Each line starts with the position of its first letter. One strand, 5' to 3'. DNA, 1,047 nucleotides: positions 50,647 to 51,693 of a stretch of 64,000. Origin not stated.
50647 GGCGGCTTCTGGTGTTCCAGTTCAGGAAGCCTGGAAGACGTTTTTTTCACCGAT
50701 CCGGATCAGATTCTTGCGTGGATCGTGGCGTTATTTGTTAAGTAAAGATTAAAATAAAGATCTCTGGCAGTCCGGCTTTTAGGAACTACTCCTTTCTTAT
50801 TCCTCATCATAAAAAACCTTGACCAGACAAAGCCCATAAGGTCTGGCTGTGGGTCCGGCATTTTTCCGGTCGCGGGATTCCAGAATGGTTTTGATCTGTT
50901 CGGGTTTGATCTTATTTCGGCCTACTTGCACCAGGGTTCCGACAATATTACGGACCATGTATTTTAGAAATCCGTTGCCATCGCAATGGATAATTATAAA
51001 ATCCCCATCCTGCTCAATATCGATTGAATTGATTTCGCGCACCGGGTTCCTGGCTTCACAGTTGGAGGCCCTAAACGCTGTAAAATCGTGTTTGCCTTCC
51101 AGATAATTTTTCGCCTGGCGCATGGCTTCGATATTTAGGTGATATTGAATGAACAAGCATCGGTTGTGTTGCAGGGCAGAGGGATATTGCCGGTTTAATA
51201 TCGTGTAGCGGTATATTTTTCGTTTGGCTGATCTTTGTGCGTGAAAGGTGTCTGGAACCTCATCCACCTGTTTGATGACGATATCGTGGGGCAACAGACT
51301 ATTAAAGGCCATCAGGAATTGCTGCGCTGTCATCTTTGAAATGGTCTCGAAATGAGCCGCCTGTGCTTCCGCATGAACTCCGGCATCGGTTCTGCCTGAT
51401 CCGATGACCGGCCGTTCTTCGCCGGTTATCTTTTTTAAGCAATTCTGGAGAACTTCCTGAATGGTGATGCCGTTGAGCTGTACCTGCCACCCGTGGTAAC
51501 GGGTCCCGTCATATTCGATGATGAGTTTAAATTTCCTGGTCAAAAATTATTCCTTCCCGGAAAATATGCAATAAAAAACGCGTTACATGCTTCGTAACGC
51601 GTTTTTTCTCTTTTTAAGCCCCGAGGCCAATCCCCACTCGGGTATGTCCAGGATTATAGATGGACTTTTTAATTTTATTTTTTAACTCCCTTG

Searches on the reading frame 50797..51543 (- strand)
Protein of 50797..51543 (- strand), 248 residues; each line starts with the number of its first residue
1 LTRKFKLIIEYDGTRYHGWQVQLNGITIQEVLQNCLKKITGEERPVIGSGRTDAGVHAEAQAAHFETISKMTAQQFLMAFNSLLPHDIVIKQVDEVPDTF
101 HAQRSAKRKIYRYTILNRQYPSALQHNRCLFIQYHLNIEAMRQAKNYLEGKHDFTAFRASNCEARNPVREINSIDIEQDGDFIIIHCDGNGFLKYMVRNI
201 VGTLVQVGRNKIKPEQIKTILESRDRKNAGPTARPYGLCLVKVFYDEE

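Call 7: search_protein_families(library=pfam, proteins=[window:50797-51543:-])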
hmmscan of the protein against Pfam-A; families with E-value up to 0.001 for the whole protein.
window:50797-51543:- (248 aa): 1 family
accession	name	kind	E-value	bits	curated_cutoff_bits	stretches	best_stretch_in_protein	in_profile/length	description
PF01416.25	PseudoU_synth_1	-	2.5e-44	150.6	23.3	2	146-246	3-108/108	tRNA pseudouridine synthase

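Call 11: find_encoding_contigs(protein=window:50797-51543:-, flank=3000, max_places=10)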
Protein window:50797-51543:- (248 aa): 4 contigs read that carry it; 2 places shown.
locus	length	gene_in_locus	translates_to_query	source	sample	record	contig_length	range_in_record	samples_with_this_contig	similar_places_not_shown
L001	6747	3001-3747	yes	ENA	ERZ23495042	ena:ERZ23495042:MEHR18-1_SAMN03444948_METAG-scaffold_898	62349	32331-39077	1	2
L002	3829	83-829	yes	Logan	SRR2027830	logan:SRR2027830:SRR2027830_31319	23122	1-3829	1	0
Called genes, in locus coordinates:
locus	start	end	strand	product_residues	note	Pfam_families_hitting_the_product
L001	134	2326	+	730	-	PF00580:UvrD-helicase, PF01443:Viral_helicase1 (faint), PF13245:AAA_19, PF13361:UvrD_C, PF13538:UvrD_C_2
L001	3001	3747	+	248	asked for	PF01416:PseudoU_synth_1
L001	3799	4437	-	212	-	-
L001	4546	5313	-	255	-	PF00535:Glycos_transf_2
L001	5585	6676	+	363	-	PF00180:Iso_dh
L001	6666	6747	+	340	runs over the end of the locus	PF01118:Semialdhyde_dh, PF02774:Semialdhyde_dhC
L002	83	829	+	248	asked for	PF01416:PseudoU_synth_1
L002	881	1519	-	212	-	-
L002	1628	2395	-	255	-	PF00535:Glycos_transf_2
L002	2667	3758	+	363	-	PF00180:Iso_dh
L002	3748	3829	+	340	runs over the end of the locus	PF01118:Semialdhyde_dh, PF02774:Semialdhyde_dhC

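Call 15: find_homologous_proteins(query=window:50797-51543:-, max_evalue=1e-40)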
Query window:50797-51543:- (248 aa): 7512 proteins with E <= 1e-40 among 8000 candidates; the best 120 are listed.
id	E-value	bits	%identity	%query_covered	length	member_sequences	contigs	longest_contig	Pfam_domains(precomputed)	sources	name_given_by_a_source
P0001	1.9e-164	563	100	100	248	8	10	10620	PF01416.26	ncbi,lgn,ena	-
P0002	3.4e-147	506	88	100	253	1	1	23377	PF01416.26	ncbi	-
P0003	8.9e-145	499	88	99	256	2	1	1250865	PF01416.26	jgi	jgi:tRNA pseudouridine38-40 synthase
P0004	1.1e-143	495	86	100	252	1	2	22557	PF01416.26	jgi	jgi:tRNA pseudouridine38-40 synthase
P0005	1.1e-140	485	84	100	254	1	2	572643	PF01416.26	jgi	jgi:tRNA pseudouridine38-40 synthase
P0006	1.2e-136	472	83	100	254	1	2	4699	PF01416.26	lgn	-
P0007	9.4e-134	462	81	100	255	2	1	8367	PF01416.26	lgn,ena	-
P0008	2.0e-130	452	80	99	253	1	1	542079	PF01416.26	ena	-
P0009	1.4e-129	449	79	100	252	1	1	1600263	PF01416.26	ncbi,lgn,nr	ncbi:MAG: tRNA pseudouridine synthase A [Nitrospinaceae bacterium]|nr:MAG: tRNA pseudouridine syntha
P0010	3.4e-129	448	79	100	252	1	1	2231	PF01416.26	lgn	-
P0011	1.3e-128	446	79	100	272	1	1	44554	PF01416.26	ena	-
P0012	6.0e-128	443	78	100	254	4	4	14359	PF01416.26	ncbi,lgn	-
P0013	6.7e-128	443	78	100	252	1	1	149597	PF01416.26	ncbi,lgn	-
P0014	2.6e-127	441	77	100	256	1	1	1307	PF01416.26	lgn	-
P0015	6.7e-126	437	77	100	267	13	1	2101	PF01416.26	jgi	-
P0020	2.5e-122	425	75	100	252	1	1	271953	PF01416.26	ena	-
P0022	9.0e-119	413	73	100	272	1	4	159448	PF01416.26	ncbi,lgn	ncbi:MAG: tRNA pseudouridine(38-40) synthase TruA [Nitrospinaceae bacterium]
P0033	4.5e-101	355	65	100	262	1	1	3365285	PF01416.26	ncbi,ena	-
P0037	4.7e-100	352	64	100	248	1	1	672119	PF01416.26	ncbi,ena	-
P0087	2.0e-90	321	59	99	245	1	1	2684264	PF01416.26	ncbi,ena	-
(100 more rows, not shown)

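Call 17: find_encoding_contigs(protein=P0002, flank=10000, max_places=2)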
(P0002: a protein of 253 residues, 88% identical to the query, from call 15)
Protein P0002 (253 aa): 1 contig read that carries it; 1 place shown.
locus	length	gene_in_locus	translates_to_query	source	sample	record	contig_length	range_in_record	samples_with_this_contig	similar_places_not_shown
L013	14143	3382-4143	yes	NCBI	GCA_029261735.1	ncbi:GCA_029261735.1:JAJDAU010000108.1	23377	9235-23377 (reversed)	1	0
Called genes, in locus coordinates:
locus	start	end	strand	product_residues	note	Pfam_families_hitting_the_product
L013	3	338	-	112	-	?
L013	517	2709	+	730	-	PF00580:UvrD-helicase, PF01443:Viral_helicase1 (faint), PF13245:AAA_19, PF13361:UvrD_C, PF13538:UvrD_C_2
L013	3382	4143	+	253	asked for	PF01416:PseudoU_synth_1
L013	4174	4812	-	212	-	-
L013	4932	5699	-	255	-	PF00535:Glycos_transf_2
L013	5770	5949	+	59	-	-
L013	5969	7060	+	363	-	PF00180:Iso_dh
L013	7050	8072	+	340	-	PF01118:Semialdhyde_dh, PF02774:Semialdhyde_dhC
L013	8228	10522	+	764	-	-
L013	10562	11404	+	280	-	PF01048:PNP_UDP_1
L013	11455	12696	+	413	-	PF00202:Aminotran_3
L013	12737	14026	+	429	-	PF03952:Enolase_N, PF00113:Enolase_C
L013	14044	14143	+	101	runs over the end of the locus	PF04977:DivIC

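Call 18: find_encoding_contigs(protein=P0003, flank=10000, max_places=2)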
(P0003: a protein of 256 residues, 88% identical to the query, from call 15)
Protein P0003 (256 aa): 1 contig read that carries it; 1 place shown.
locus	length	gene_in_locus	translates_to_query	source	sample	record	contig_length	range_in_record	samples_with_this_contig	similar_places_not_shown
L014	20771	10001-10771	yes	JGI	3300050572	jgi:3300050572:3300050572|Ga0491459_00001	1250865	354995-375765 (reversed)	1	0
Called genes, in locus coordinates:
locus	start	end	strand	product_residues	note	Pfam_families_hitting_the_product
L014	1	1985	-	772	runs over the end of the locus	PF00521:DNA_topoisoIV, PF03989:DNA_gyraseA_C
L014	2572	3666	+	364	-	PF01883:FeS_assembly_P, PF00142:Fer4_NifH (faint), PF01656:CbiA, PF09140:MipZ (weak), PF10609:ParA, PF13614:AAA_31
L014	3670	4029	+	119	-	PF06155:GBBH-like_N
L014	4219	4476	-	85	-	-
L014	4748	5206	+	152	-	PF01381:HTH_3, PF12844:HTH_19, PF13560:HTH_31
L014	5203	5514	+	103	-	-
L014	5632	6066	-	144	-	PF08369:PCP_red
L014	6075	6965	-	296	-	PF01656:CbiA, PF02374:ArsA_ATPase (weak), PF09140:MipZ (faint), PF10609:ParA, PF13614:AAA_31 (weak)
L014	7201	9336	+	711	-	PF00580:UvrD-helicase, PF13245:AAA_19, PF01443:Viral_helicase1 (faint), PF13361:UvrD_C, PF13538:UvrD_C_2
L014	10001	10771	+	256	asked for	PF01416:PseudoU_synth_1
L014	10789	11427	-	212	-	-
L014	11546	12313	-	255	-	PF00535:Glycos_transf_2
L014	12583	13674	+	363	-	PF00180:Iso_dh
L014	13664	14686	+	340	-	PF01118:Semialdhyde_dh, PF02774:Semialdhyde_dhC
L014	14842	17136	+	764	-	-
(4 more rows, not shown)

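Call 19: find_encoding_contigs(protein=P0005, flank=10000, max_places=2)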
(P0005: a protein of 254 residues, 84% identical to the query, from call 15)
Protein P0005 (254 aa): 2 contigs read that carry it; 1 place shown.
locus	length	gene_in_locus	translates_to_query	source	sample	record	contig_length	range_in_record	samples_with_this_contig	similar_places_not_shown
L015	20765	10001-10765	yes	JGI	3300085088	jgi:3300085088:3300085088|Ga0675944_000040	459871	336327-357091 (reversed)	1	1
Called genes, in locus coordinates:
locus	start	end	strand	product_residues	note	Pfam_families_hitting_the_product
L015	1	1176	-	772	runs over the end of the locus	PF00521:DNA_topoisoIV, PF03989:DNA_gyraseA_C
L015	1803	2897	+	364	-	PF01883:FeS_assembly_P, PF01656:CbiA, PF09140:MipZ (faint), PF10609:ParA, PF13614:AAA_31 (weak)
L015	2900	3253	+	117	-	PF06155:GBBH-like_N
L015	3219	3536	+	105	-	-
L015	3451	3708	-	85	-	-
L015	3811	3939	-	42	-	-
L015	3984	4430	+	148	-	PF12844:HTH_19 (weak), PF13560:HTH_31 (weak), PF01381:HTH_3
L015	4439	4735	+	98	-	-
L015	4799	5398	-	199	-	-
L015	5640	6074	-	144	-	PF08369:PCP_red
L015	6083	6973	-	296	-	PF01656:CbiA, PF10609:ParA, PF13614:AAA_31 (weak)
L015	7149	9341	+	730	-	PF00580:UvrD-helicase, PF01443:Viral_helicase1 (faint), PF13245:AAA_19, PF13361:UvrD_C, PF13538:UvrD_C_2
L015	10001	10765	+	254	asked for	PF01416:PseudoU_synth_1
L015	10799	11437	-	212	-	-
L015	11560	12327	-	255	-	PF00535:Glycos_transf_2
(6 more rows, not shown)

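Call 23: find_encoding_contigs(protein=P0008, flank=10000, max_places=1)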
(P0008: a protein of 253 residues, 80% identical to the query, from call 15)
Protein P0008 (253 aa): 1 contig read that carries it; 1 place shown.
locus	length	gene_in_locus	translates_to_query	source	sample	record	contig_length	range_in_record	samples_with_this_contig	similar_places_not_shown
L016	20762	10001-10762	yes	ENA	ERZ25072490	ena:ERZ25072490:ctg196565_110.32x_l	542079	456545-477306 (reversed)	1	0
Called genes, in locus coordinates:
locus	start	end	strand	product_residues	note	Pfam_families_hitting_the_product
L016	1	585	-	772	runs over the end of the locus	PF00521:DNA_topoisoIV, PF03989:DNA_gyraseA_C (weak)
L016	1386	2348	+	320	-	PF01883:FeS_assembly_P, PF09140:MipZ (faint), PF10609:ParA, PF13614:AAA_31, PF01656:CbiA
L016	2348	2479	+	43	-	-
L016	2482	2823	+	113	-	PF06155:GBBH-like_N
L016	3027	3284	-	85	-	-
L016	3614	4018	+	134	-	PF01381:HTH_3, PF12844:HTH_19 (faint), PF13560:HTH_31 (weak)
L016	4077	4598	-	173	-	PF10604:Polyketide_cyc2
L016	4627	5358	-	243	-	PF10604:Polyketide_cyc2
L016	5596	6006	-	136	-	PF00903:Glyoxalase, PF12681:Glyoxalase_2 (faint)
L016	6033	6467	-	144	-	PF08369:PCP_red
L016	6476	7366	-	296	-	PF01656:CbiA, PF02374:ArsA_ATPase (weak), PF09140:MipZ (faint), PF10609:ParA, PF13614:AAA_31 (weak)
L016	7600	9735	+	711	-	PF00580:UvrD-helicase, PF13245:AAA_19, PF01443:Viral_helicase1 (faint), PF13361:UvrD_C, PF13538:UvrD_C_2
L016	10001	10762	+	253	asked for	PF01416:PseudoU_synth_1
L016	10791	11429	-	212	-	-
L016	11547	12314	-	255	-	PF00535:Glycos_transf_2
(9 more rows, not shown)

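Call 24: find_encoding_contigs(protein=P0009, flank=10000, max_places=1)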
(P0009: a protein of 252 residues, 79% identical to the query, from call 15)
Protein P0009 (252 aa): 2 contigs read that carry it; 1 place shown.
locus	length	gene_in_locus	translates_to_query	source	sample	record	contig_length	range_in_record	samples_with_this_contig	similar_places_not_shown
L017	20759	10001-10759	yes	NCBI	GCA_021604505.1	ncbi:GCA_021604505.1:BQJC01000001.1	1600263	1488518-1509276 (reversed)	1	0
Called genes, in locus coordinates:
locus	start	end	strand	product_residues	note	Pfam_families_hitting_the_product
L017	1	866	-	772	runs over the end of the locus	PF00521:DNA_topoisoIV, PF03989:DNA_gyraseA_C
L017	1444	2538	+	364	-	PF01883:FeS_assembly_P, PF01656:CbiA, PF09140:MipZ (faint), PF10609:ParA, PF13614:AAA_31 (weak)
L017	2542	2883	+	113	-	PF06155:GBBH-like_N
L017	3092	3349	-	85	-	-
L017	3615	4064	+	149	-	PF12844:HTH_19 (weak), PF13560:HTH_31 (weak), PF01381:HTH_3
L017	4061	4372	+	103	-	-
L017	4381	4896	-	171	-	PF10604:Polyketide_cyc2 (weak)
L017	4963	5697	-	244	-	PF10604:Polyketide_cyc2 (weak)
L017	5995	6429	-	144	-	PF08369:PCP_red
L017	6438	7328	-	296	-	PF01656:CbiA, PF02374:ArsA_ATPase (weak), PF09140:MipZ (faint), PF10609:ParA, PF13614:AAA_31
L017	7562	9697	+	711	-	PF00580:UvrD-helicase, PF13245:AAA_19, PF01443:Viral_helicase1 (faint), PF13361:UvrD_C, PF13538:UvrD_C_2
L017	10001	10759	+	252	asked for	PF01416:PseudoU_synth_1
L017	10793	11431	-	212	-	-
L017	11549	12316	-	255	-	PF00535:Glycos_transf_2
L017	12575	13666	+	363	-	PF00180:Iso_dh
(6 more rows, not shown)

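Call 25: find_encoding_contigs(protein=P0020, flank=10000, max_places=1)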
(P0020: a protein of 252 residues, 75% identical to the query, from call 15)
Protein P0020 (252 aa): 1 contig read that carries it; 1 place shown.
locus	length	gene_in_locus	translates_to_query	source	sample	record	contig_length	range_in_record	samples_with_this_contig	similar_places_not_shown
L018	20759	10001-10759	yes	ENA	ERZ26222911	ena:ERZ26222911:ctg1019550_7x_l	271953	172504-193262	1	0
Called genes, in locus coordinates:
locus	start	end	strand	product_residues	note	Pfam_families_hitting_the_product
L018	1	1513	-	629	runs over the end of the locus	PF02518:HATPase_c, PF13589:HATPase_c_3 (faint), PF00204:DNA_gyraseB, PF01751:Toprim, PF00986:DNA_gyraseB_C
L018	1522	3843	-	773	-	PF00521:DNA_topoisoIV, PF03989:DNA_gyraseA_C (weak)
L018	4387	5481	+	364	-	PF01883:FeS_assembly_P, PF01656:CbiA, PF09140:MipZ (weak), PF10609:ParA, PF13614:AAA_31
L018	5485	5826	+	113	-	PF06155:GBBH-like_N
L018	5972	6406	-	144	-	PF08369:PCP_red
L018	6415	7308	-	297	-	PF01656:CbiA, PF10609:ParA, PF13614:AAA_31 (weak)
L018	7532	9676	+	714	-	PF00580:UvrD-helicase, PF13245:AAA_19, PF01443:Viral_helicase1 (faint), PF13361:UvrD_C, PF13538:UvrD_C_2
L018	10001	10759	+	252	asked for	PF01416:PseudoU_synth_1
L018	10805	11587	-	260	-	PF00535:Glycos_transf_2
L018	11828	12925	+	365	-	PF00180:Iso_dh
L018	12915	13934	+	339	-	PF01118:Semialdhyde_dh, PF02774:Semialdhyde_dhC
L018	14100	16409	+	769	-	-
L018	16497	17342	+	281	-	PF01048:PNP_UDP_1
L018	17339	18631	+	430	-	PF00202:Aminotran_3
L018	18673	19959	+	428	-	PF03952:Enolase_N, PF00113:Enolase_C, PF13378:MR_MLE_C (faint)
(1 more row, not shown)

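Call 26: find_encoding_contigs(protein=P0022, flank=10000, max_places=1)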
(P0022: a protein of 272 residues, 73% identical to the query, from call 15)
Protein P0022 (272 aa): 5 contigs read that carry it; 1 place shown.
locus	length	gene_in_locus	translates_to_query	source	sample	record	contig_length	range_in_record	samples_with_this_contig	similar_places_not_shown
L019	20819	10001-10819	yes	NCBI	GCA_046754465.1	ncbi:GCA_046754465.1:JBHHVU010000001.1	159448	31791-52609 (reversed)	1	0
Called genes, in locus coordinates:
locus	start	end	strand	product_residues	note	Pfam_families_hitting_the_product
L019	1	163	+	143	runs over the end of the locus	PF12844:HTH_19, PF13560:HTH_31 (weak), PF01381:HTH_3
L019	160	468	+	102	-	-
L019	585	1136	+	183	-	PF03781:FGE-sulfatase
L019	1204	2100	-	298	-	-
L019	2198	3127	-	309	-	PF13557:Phenol_MetA_deg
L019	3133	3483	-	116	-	PF00403:HMA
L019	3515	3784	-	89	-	PF13192:Thioredoxin_3 (weak)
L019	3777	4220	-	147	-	PF00376:MerR, PF13411:MerR_1, PF09278:MerR-DNA-bind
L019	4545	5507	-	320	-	-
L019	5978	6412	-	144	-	PF08369:PCP_red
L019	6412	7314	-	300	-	PF01656:CbiA, PF02374:ArsA_ATPase (weak), PF09140:MipZ (faint), PF10609:ParA, PF13614:AAA_31 (weak)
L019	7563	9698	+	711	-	PF00580:UvrD-helicase, PF13245:AAA_19, PF01443:Viral_helicase1 (faint), PF13087:AAA_12 (faint), PF13361:UvrD_C, PF13538:UvrD_C_2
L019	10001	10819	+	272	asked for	PF01416:PseudoU_synth_1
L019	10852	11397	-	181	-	PF00355:Rieske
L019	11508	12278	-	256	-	PF00535:Glycos_transf_2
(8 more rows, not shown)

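Call 42: find_encoding_contigs(protein=P0033, flank=4000, max_places=1)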
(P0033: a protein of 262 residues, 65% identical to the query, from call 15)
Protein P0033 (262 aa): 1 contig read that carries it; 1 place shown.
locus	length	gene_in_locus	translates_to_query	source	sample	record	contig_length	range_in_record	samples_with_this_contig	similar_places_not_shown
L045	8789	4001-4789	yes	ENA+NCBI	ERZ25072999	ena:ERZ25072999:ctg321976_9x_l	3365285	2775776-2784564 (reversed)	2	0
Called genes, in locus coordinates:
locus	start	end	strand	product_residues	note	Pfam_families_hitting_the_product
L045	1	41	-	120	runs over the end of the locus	-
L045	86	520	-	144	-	PF08369:PCP_red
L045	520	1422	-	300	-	PF01656:CbiA, PF02374:ArsA_ATPase (weak), PF09140:MipZ (faint), PF10609:ParA, PF13614:AAA_31 (weak)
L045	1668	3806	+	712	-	PF00580:UvrD-helicase, PF13245:AAA_19 (weak), PF01443:Viral_helicase1 (faint), PF13361:UvrD_C, PF13538:UvrD_C_2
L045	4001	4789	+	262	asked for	PF01416:PseudoU_synth_1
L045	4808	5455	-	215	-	-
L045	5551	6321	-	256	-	PF00535:Glycos_transf_2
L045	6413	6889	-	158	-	-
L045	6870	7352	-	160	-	-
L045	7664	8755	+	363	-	PF00180:Iso_dh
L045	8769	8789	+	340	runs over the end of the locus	PF01118:Semialdhyde_dh, PF02774:Semialdhyde_dhC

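Call 43: find_encoding_contigs(protein=P0037, flank=4000, max_places=1)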
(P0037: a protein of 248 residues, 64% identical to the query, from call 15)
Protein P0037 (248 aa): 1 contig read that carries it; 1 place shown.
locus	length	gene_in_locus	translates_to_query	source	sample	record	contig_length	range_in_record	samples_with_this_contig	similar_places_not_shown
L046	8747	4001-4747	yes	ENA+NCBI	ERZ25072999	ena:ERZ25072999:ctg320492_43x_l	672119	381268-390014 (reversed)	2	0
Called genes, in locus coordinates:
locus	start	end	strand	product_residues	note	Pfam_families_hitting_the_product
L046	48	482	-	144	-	PF08369:PCP_red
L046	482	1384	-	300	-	PF01656:CbiA, PF02374:ArsA_ATPase (faint), PF09140:MipZ (faint), PF10609:ParA, PF13614:AAA_31 (weak)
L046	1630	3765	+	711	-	PF00580:UvrD-helicase, PF13245:AAA_19, PF01443:Viral_helicase1 (faint), PF13361:UvrD_C, PF13538:UvrD_C_2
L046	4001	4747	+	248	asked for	PF01416:PseudoU_synth_1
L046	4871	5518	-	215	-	-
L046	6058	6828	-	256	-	PF00535:Glycos_transf_2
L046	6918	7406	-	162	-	-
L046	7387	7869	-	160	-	-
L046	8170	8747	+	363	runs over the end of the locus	PF00180:Iso_dh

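Call 44: find_encoding_contigs(protein=P0087, flank=4000, max_places=1)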
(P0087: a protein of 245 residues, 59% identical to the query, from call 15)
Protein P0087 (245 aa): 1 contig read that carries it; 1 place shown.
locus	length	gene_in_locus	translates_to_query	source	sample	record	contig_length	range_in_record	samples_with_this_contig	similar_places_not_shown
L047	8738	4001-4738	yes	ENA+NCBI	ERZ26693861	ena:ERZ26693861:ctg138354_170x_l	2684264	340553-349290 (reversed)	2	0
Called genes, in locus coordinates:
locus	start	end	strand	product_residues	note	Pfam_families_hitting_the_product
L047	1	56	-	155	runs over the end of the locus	-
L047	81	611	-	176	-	-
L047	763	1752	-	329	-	PF00176:SNF2-rel_dom, PF00271:Helicase_C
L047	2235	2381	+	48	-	-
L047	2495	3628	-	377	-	-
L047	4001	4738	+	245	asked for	PF01416:PseudoU_synth_1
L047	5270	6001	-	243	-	PF00535:Glycos_transf_2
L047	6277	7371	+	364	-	PF00180:Iso_dh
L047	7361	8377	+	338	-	PF01118:Semialdhyde_dh, PF02774:Semialdhyde_dhC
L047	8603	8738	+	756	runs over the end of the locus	-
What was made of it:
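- When the upstream synteny broke (L047), the element stayed with truA (call 44). Linkage to truA survived loss of the helicase neighbour in L047 (call 44).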

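Call 65: search_protein_families(library=ncbifam, proteins=[window:50797-51543:-])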
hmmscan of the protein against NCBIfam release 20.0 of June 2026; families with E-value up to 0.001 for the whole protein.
window:50797-51543:- (248 aa): 3 families
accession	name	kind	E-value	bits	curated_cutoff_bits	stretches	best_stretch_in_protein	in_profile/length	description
TIGR00071.1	hisT_truA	equivalog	3.7e-63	213.3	142.85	1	3-240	1-228/228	tRNA pseudouridine(38-40) synthase TruA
NF000622.1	PRK00021.3-3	equivalog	1e-35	123.6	308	1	9-247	5-229/265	tRNA pseudouridine(38-40) synthase TruA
TIGR03936.1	sam_1_link_chp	equivalog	4.9e-05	23.1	71.9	1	55-117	56-119/209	TIGR03936 family radical SAM-associated protein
